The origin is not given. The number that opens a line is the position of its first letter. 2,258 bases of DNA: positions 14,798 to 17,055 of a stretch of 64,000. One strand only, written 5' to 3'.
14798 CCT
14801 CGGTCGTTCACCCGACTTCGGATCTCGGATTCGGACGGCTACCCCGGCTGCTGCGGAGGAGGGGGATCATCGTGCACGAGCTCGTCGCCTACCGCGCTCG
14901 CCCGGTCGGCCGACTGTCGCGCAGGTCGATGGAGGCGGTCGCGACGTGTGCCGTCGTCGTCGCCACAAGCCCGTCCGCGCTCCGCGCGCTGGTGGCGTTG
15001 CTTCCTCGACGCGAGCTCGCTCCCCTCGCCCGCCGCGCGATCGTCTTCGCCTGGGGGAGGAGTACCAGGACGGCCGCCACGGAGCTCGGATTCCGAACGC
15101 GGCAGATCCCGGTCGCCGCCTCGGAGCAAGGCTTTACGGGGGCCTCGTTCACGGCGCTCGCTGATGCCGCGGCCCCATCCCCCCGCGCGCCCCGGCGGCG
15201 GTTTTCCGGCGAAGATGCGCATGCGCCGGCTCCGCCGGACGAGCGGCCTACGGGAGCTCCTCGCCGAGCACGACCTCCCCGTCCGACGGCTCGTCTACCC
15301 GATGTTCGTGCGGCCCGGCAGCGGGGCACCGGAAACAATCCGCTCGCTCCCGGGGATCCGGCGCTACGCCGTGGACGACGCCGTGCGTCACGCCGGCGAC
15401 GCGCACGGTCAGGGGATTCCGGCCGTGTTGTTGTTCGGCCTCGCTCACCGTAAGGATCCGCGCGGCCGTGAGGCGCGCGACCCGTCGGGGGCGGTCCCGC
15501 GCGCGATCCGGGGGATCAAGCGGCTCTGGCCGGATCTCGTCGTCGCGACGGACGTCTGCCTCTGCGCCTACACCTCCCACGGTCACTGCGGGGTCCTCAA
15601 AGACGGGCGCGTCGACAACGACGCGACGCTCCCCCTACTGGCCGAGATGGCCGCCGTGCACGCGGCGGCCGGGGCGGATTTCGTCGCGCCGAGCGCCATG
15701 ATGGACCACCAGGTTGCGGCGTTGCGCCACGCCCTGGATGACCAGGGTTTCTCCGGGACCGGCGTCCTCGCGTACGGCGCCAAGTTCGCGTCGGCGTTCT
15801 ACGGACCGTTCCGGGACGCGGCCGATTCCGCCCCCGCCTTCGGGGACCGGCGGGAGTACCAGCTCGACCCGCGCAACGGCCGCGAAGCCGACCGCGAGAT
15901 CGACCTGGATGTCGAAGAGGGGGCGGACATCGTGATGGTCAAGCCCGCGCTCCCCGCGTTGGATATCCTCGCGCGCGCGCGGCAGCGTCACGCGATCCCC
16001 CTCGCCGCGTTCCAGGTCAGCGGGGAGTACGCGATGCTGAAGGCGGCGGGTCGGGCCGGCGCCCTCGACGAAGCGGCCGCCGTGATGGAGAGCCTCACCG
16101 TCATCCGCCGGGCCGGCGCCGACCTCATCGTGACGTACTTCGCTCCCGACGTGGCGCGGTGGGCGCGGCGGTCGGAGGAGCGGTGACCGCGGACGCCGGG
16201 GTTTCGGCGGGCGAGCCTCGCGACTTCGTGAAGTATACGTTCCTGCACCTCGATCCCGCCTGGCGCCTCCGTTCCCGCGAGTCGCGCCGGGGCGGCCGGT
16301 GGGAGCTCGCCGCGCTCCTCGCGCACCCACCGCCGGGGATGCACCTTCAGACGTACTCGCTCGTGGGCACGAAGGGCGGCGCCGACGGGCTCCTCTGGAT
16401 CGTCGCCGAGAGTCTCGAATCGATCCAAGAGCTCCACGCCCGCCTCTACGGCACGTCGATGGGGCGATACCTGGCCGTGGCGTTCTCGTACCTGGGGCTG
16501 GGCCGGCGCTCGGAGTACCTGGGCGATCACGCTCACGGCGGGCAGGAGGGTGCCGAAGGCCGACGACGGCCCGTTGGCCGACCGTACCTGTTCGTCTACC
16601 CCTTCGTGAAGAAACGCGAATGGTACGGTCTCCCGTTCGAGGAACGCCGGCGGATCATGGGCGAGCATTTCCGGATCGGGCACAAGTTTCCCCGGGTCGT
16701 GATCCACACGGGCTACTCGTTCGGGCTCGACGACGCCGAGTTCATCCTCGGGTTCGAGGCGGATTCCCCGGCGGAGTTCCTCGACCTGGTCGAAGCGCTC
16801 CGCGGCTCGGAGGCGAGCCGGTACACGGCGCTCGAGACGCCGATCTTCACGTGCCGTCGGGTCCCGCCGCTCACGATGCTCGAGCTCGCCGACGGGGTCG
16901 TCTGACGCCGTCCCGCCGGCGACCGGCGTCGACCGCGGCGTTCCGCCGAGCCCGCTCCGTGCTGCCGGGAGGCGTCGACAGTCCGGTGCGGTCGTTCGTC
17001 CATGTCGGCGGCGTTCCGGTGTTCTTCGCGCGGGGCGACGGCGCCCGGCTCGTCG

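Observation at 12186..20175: Eight-gene haem operon encoding the coproporphyrin-type late steps (hemE, hemH, hemQ) in an archaeal context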

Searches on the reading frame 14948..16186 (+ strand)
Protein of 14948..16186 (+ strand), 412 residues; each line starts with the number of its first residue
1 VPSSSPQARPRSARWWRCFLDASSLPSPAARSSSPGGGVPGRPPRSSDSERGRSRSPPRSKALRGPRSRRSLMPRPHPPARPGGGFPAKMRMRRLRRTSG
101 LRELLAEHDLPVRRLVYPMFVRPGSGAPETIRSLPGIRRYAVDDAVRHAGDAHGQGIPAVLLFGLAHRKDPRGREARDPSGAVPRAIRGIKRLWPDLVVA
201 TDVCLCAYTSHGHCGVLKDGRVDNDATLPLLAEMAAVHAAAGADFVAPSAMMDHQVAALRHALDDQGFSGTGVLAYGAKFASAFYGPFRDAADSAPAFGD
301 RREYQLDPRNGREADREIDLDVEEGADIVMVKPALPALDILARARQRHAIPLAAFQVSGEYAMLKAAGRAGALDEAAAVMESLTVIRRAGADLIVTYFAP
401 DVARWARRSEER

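Call 3: search_protein_families(library=pfam, proteins=[window:14948-16186:+])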
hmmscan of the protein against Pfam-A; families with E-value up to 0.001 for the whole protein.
window:14948-16186:+ (412 aa): 1 family
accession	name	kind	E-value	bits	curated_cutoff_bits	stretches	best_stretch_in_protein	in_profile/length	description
PF00490.27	ALAD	-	3.3e-133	444.1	24.6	1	90-405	2-317/317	Delta-aminolevulinic acid dehydratase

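Call 4: search_protein_families(library=ncbifam, proteins=[window:14948-16186:+])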
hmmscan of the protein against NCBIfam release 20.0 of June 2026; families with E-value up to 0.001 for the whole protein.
window:14948-16186:+ (412 aa): 2 families
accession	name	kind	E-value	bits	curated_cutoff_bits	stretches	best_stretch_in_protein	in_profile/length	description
NF006762.1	PRK09283.1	equivalog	3.3e-134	447.3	297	1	89-407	5-325/327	porphobilinogen synthase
NF009923.0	PRK13384.1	equivalog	2e-115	385.7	507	1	89-407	8-325/327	porphobilinogen synthase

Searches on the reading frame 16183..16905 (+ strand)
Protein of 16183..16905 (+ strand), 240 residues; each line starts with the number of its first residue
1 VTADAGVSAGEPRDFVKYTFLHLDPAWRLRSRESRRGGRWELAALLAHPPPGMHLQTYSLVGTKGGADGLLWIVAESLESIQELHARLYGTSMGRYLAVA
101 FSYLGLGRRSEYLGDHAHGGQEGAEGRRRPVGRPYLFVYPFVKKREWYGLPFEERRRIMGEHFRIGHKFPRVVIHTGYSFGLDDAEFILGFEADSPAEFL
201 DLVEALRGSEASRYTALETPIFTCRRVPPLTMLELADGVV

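Call 3: search_protein_families(library=pfam, proteins=[window:16183-16905:+])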
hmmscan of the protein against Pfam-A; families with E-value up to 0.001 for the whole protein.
window:16183-16905:+ (240 aa): 1 family
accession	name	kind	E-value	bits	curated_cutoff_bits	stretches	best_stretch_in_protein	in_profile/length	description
PF06778.18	Chlor_dismutase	-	2.5e-51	174.5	25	1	42-227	8-189/189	Chlorite dismutase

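Call 4: search_protein_families(library=ncbifam, proteins=[window:16183-16905:+])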
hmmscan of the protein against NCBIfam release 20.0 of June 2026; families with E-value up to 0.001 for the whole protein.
window:16183-16905:+ (240 aa): 3 families
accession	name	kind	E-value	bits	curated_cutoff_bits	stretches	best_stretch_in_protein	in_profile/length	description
NF042928.1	HemQ_actino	equivalog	2.7e-37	128.2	235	1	57-231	46-214/220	hydrogen peroxide-dependent heme synthase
NF008913.0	PRK12276.1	equivalog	1e-17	64.7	253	1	54-215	57-225/248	hydrogen peroxide-dependent heme synthase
NF007124.0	PRK09565.1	equivalog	7.5e-11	42.1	446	1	57-231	62-251/637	heme-binding protein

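Call 5: find_related_loci(query=window:16183-16905:+, collection=genome_contigs, flank=10000)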
Query window:16183-16905:+ (240 aa) in genome_contigs; peptide patterns used: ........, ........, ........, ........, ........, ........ (x = any residue, [..] = any of these).
416 stretches matched a pattern; 365 encode a relative of the query (tblastn E <= 1e-3); the best 80 are kept; 80 distinct loci.
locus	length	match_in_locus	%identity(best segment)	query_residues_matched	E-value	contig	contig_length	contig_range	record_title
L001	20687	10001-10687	68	11-239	9e-101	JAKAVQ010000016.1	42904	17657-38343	MAG: Thermoplasmata archaeon isolate YP4.bin112 NODE_1205_length_42904_cov_5.232906, whole genome shotgun sequence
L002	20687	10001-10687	70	12-240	5e-100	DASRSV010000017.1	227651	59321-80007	MAG TPA_asm: Thermoplasmata archaeon isolate SMAG_U6321 k141_50499, whole genome shotgun sequence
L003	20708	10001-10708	67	5-240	4e-100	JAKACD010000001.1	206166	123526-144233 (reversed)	MAG: Thermoplasmata archaeon isolate WH2.bin83 NODE_25_length_206166_cov_6.373677, whole genome shotgun sequence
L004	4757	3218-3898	70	12-239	2e-100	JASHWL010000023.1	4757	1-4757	MAG: Thermoplasmata archaeon isolate JOPF230 JOPF_N143_contig_5387, whole genome shotgun sequence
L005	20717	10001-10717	64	1-239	2e-100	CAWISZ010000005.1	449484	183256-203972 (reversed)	MAG: uncultured Thermoplasmata archaeon isolate MFD09222.bin.1.49 genome assembly, contig: contig_95018, whole genome sh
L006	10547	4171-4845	69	13-237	2e-99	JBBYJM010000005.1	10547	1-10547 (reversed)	MAG: Thermoplasmata archaeon isolate LAZ-10 NODE_2783_length_10547_cov_1.830104, whole genome shotgun sequence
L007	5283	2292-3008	64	1-239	2e-99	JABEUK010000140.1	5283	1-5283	MAG: Thermoplasmata archaeon isolate MAG 1 k99_2091633, whole genome shotgun sequence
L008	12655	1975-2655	69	12-239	6e-99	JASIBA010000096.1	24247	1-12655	MAG: Thermoplasmata archaeon isolate JOPF349 JOPF_N142_contig_24540, whole genome shotgun sequence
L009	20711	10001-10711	65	2-239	2e-98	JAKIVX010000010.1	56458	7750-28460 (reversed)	MAG: Thermoplasmata archaeon isolate AcS1-67 NODE_934_length_56458_cov_18.082159, whole genome shotgun sequence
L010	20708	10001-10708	66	3-239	1e-98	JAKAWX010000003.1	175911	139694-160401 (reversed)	MAG: Thermoplasmata archaeon isolate YP4.bin89 NODE_77_length_175911_cov_3.825183, whole genome shotgun sequence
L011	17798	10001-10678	69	13-238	2e-98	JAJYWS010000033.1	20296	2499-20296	MAG: Thermoplasmata archaeon isolate FK3.bin132 NODE_5222_length_20296_cov_22.457038, whole genome shotgun sequence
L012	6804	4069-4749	68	12-239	2e-98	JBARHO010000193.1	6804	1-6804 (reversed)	MAG: Thermoplasmata archaeon isolate MFD06228_ilm_asm_bin8 k127_142575, whole genome shotgun sequence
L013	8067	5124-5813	66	9-239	4e-98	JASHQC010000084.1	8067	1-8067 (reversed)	MAG: Thermoplasmata archaeon isolate JOPF065 JOPF_A102_contig_95125, whole genome shotgun sequence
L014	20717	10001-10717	64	1-239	8e-98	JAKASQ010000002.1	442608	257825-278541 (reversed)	MAG: Thermoplasmata archaeon isolate YP1.bin63 NODE_16_length_442608_cov_59.574630, whole genome shotgun sequence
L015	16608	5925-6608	67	11-239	5e-98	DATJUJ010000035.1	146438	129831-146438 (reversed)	MAG TPA_asm: Thermoplasmata archaeon isolate SMAG_U15043 k141_885832, whole genome shotgun sequence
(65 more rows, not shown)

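Call 55: search_solved_structures(query=window:16183-16905:+, max_evalue=0.00001, show_alignments=4)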
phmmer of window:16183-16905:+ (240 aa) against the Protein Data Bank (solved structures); distinct sequences matched with E-value up to 0.00001: 22.
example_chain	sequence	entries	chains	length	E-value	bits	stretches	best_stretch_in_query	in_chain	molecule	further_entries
9mhr_A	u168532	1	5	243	3.7e-29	105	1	56-227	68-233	Coproheme decarboxylase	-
9mhq_A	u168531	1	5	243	5e-29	104.5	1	56-227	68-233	Coproheme decarboxylase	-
9miq_A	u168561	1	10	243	9.8e-29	103.6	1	56-227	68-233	Coproheme decarboxylase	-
7q4f_A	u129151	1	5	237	2.4e-22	82.7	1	57-231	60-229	Coproheme decarboxylase from Corynebacterium dipththeriae W183Y mutant in complex with cop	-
6xub_A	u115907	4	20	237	4.5e-22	81.8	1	57-231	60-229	Chlorite dismutase | Coproheme decarboxylase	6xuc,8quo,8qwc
7q4g_A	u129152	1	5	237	8e-21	77.7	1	57-231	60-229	Coproheme decarboxylase from Corynebacterium diphtheriae Y135A mutant in complex with copr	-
5loq_A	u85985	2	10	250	1.3e-16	63.9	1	57-215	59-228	Putative heme-dependent peroxidase lmo2113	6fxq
6fxj_A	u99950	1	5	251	1.3e-16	63.9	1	57-215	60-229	Putative heme-dependent peroxidase lmo2113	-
4wws_A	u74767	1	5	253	1.3e-16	63.8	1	57-215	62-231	Putative heme-dependent peroxidase lmo2113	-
4m09_A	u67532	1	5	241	5.6e-16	61.8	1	22-213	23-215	Chlorite dismutase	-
4m05_A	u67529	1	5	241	2.8e-15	59.5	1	22-213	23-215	Chlorite dismutase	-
3nn1_A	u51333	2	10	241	2.8e-15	59.5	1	22-213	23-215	Chlorite dismutase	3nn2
9t54_A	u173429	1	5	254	3.1e-15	59.4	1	57-215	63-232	Coproheme decarboxylase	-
3nn3_A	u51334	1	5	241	3.3e-15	59.3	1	22-213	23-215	Chlorite dismutase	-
3nn4_A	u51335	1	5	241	3.5e-15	59.2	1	22-213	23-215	Chlorite dismutase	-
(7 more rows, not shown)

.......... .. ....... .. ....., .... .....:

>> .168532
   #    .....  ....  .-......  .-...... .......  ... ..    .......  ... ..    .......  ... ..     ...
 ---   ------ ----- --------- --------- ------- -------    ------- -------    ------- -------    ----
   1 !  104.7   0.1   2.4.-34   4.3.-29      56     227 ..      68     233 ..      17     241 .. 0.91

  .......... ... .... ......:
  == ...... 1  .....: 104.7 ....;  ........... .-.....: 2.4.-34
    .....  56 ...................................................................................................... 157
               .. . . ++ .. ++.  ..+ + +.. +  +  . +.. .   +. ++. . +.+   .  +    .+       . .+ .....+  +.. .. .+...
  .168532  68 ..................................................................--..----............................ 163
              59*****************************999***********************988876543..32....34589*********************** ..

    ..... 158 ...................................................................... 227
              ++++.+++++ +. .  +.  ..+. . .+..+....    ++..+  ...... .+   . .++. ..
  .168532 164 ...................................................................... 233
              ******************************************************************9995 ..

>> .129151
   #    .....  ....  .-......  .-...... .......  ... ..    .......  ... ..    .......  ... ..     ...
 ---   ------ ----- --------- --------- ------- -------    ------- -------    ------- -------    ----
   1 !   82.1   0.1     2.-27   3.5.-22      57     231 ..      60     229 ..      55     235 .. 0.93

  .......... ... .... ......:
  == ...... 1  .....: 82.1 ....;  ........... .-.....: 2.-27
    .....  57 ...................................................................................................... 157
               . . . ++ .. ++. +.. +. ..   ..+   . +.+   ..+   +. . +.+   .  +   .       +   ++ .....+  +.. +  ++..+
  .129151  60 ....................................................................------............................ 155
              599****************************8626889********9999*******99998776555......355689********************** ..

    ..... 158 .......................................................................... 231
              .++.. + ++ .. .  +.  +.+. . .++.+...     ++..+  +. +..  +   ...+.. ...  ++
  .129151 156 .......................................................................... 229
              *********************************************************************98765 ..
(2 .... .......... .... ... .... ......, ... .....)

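Call 57: find_homologous_proteins(query=window:16183-16905:+, max_evalue=1e-10)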
Query window:16183-16905:+ (240 aa): 2062 proteins with E <= 1e-10 among 3919 candidates; the best 120 are listed.
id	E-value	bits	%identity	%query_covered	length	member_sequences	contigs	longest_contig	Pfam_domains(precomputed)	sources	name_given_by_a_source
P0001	2.2e-159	546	100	100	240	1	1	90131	PF06778.19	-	-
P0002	2.7e-128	445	82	100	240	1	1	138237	PF06778.19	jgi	jgi:chlorite dismutase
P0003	2.8e-124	431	81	97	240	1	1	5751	PF06778.19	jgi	jgi:chlorite dismutase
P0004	4.7e-118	411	77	100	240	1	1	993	PF06778.19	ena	-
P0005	5.3e-111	388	74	96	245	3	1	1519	PF06778.19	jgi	jgi:chlorite dismutase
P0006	1.5e-103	363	69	100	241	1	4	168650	PF06778.19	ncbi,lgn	-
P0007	6.0e-103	361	72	95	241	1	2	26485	PF06778.19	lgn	-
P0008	6.3e-103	361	68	99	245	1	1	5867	PF06778.19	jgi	jgi:chlorite dismutase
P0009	9.7e-103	361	69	99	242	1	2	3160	PF06778.19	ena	-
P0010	2.1e-102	360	70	98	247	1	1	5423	PF06778.19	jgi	jgi:chlorite dismutase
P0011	3.3e-102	359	71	95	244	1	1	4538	PF06778.19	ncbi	-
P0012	1.5e-101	357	66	99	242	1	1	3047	PF06778.19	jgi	jgi:chlorite dismutase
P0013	2.1e-101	356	71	95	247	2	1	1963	PF06778.19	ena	-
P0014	4.5e-101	355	66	99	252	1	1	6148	PF06778.19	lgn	-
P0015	9.0e-101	354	67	98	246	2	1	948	PF06778.19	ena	-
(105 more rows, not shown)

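Call 86: search_protein_representatives(protein=window:16183-16905:+)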
Query: 240 residues. Proteins with E-value up to 0.001 (for the whole library): 1295; up to 1e-10: 621; up to 1e-30: 107. The best 150 are listed.
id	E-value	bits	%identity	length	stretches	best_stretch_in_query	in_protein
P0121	8.8e-61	221.7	49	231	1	13-238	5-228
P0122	4.9e-56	206.2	48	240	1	7-228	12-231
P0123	7.7e-55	202.2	44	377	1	11-228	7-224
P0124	6.3e-53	196.0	49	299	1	13-225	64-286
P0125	4.8e-51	189.8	44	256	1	13-233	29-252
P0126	6.3e-51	189.4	44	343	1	9-228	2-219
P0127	1.7e-48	181.5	44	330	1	12-235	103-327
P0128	1.7e-48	181.5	41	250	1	8-224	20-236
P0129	3.1e-48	180.6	42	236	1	11-237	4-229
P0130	1.0e-47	178.9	61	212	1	93-225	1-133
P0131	1.3e-47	178.6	44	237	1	9-239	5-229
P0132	2.0e-46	174.7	46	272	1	50-232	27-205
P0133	6.2e-46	173.1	44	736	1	12-231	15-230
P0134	6.5e-46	173.0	39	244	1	16-230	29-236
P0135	8.8e-46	172.6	51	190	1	70-230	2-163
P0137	4.4e-45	170.3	41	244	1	13-238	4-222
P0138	1.6e-44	168.5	42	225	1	14-229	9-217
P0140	2.8e-43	164.3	40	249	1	16-231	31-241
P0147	1.2e-40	155.7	37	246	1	13-234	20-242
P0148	1.2e-40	155.7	38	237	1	13-234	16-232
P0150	3.8e-40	154.1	39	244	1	13-225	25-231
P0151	4.0e-40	154.0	39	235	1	13-224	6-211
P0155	1.6e-39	152.1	41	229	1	15-223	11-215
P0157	5.5e-39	150.3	40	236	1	11-228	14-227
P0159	1.6e-38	148.8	37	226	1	15-230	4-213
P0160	3.6e-38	147.6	33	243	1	13-224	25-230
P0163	1.9e-37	145.2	36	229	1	14-233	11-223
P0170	5.0e-36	140.6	34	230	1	13-230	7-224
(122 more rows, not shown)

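Call 87: list_cluster_members(proteins=[P0121, P0122, P0125, P0128, P0129, P0131, P0134, P0137, P0138, P0140])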
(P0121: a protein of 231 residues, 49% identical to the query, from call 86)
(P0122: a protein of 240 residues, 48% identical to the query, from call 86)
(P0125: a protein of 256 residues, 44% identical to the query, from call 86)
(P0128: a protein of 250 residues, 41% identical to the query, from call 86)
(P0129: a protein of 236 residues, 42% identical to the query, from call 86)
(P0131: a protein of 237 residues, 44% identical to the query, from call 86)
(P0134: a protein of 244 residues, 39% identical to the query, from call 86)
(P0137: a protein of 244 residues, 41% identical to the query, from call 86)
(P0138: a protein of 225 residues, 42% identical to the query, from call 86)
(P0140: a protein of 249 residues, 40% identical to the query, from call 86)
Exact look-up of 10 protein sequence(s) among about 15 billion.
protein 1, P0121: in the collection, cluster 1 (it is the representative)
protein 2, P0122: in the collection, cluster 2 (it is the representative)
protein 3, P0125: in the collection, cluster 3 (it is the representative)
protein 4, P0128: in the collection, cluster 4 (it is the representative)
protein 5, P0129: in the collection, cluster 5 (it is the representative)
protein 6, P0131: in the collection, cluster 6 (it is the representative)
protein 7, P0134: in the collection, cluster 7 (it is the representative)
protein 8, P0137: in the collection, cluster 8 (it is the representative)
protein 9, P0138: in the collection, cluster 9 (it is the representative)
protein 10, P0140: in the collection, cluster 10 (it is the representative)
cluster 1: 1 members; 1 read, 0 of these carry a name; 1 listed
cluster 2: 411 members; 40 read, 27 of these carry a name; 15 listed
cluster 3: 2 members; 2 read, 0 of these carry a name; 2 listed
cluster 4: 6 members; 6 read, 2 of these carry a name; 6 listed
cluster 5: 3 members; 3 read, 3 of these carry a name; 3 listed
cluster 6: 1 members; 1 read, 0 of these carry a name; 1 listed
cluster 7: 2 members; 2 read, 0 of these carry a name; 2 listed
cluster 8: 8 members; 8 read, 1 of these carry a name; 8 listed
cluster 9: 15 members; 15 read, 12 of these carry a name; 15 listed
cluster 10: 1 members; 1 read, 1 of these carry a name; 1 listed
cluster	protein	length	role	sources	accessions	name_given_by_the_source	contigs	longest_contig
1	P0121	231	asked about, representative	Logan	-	-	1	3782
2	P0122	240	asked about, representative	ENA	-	-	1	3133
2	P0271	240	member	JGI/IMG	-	chlorite dismutase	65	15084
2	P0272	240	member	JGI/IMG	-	chlorite dismutase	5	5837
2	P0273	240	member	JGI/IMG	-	chlorite dismutase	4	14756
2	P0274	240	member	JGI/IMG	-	chlorite dismutase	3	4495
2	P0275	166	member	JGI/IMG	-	chlorite dismutase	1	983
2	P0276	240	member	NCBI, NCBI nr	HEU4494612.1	MAG TPA: chlorite dismutase family protein [Rubrobacteraceae bacterium] | chlorite dismutase family protein [Rubrobacteraceae bacterium]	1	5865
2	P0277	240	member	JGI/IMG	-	chlorite dismutase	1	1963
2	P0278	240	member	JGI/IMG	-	chlorite dismutase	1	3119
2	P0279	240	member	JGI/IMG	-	chlorite dismutase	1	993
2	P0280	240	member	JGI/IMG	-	chlorite dismutase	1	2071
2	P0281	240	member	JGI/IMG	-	chlorite dismutase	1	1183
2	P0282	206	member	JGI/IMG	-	chlorite dismutase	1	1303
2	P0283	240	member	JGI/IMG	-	chlorite dismutase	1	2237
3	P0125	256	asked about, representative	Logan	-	-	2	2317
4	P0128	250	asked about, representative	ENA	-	-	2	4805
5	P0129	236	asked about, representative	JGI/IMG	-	chlorite dismutase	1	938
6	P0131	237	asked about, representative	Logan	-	-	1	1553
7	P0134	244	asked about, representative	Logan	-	-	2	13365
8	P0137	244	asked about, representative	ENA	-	-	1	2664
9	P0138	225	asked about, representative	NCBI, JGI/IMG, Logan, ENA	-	-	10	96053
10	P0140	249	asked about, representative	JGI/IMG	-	chlorite dismutase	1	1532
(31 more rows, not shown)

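Call 88: list_cluster_members(proteins=[P0147, P0148, P0150, P0151, P0155, P0157, P0159, P0160, P0163, P0170])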
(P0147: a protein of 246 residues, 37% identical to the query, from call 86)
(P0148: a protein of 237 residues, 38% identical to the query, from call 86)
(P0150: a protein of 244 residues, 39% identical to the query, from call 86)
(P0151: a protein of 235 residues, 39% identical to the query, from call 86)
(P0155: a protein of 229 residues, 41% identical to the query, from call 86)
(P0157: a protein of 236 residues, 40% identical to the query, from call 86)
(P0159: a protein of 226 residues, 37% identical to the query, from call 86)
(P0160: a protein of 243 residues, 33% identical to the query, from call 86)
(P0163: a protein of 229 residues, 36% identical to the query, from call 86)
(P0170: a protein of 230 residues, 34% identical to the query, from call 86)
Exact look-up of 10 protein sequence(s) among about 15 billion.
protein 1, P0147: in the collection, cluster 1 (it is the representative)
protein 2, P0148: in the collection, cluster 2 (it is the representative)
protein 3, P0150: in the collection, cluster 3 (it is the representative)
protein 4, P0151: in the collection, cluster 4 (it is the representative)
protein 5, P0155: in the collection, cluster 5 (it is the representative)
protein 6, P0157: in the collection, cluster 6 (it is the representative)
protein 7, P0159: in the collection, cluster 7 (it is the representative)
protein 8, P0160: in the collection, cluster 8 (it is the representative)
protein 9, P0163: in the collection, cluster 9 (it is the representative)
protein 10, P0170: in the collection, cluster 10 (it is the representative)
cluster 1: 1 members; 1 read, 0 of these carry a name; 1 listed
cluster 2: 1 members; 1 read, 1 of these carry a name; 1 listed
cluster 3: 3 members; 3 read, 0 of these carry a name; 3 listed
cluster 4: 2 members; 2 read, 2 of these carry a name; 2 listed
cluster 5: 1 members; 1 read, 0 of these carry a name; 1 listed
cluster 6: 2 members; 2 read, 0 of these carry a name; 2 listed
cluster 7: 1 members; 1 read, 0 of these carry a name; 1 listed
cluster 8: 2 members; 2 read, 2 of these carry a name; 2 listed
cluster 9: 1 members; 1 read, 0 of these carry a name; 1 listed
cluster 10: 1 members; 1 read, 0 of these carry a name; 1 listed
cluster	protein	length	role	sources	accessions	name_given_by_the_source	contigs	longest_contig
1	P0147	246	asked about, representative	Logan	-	-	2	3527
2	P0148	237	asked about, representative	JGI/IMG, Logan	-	chlorite dismutase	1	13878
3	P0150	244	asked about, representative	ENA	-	-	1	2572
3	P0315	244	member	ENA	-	-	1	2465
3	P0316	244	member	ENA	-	-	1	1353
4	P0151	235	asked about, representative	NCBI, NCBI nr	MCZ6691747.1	MAG: chlorite dismutase family protein [Planctomycetota bacterium] | chlorite dismutase family protein [Planctomycetota bacterium]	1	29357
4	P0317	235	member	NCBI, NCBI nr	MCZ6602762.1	MAG: chlorite dismutase family protein [Planctomycetota bacterium] | chlorite dismutase family protein [Planctomycetota bacterium]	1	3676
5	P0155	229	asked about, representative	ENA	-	-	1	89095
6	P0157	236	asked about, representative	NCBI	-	-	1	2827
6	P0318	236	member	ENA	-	-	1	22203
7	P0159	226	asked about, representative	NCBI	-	-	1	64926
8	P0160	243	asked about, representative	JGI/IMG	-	chlorite dismutase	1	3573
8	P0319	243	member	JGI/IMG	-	chlorite dismutase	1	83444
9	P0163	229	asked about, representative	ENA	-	-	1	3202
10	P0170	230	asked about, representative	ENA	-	-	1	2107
